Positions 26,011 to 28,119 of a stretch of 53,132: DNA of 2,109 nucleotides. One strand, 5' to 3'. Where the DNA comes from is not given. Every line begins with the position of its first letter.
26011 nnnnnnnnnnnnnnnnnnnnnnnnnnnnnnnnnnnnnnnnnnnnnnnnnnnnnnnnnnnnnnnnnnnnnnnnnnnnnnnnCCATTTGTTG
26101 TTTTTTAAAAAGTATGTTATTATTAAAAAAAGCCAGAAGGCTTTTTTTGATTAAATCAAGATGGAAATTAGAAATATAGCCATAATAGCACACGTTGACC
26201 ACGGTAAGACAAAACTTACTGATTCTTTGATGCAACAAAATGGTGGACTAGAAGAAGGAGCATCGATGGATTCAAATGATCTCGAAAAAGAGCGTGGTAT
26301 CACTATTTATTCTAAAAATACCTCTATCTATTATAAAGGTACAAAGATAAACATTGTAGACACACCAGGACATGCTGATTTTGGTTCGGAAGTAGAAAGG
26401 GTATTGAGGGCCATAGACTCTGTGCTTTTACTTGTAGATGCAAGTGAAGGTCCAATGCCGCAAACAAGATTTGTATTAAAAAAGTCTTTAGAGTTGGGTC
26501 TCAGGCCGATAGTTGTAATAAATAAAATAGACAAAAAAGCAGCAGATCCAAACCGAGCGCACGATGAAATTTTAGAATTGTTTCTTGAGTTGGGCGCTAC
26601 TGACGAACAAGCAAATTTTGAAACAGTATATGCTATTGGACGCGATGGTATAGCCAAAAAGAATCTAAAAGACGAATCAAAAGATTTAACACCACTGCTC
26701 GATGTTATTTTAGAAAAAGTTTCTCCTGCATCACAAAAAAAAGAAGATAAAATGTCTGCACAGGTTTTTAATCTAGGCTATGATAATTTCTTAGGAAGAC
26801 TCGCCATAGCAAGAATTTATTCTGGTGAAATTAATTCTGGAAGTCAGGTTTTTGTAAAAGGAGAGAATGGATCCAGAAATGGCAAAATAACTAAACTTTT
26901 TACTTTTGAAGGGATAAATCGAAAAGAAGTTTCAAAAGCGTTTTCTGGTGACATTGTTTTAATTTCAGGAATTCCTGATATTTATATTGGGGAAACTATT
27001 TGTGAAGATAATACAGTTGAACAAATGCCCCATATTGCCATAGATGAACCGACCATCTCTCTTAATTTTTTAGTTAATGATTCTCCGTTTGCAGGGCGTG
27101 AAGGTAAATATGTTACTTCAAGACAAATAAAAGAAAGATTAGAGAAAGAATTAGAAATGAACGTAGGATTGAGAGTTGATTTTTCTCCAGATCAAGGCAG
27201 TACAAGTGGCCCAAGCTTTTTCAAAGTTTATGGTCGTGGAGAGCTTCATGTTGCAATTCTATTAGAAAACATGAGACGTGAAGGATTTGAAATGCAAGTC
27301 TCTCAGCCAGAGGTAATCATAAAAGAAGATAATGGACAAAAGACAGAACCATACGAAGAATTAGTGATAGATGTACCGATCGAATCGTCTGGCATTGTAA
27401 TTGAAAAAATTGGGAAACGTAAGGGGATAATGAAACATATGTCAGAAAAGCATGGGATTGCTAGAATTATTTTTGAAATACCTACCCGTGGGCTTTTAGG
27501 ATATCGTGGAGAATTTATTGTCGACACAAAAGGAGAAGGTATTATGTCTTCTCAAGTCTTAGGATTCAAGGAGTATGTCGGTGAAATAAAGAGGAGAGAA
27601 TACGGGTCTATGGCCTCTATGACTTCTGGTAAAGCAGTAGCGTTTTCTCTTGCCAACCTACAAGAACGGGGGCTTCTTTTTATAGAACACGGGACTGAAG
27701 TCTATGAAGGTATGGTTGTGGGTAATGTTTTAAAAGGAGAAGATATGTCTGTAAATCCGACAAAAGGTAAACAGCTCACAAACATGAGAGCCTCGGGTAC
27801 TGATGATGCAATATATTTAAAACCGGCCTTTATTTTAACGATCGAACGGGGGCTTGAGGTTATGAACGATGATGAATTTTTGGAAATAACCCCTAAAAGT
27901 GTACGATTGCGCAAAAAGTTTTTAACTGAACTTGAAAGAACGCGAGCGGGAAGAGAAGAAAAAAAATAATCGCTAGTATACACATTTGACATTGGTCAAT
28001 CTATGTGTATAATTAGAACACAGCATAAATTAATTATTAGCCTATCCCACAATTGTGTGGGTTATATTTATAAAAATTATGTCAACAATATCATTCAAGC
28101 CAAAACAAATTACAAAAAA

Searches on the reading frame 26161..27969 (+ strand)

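Call 7: search_protein_families(library=pfam, proteins=[window:26161-27969:+], max_evalue=0.01)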
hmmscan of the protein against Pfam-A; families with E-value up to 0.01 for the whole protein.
window:26161-27969:+ (602 aa): 8 families
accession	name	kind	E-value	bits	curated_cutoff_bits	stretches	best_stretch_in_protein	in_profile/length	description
PF00009.33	GTP_EFTU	-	5.8e-50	169.9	26.5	1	2-185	2-184/188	Elongation factor Tu GTP binding domain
PF21018.2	BipA_C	-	5.5e-40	136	23.8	1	482-589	2-109/110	TypA/BipA C-terminal domain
PF00679.30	EFG_C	-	4.9e-18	65.4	27.9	1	395-478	3-87/89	Elongation factor G C-terminus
PF03144.31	GTP_EFTU_D2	-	2.7e-12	47.4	30.3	1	212-281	1-73/73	Elongation factor Tu domain 2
PF22042.2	EF-G_D2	-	3e-11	43.7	27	1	198-282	2-83/84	Elongation factor G domain 2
PF01926.29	MMR_HSR1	-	2.8e-06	27.9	21.9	1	6-122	2-113/113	50S ribosome-binding GTPase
PF02421.24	FeoB_N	-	0.0019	18.2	27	1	46-139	32-131/156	Ferrous iron transport protein B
PF00735.24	Septin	-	0.0028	17.4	26.2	1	6-74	7-75/280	Septin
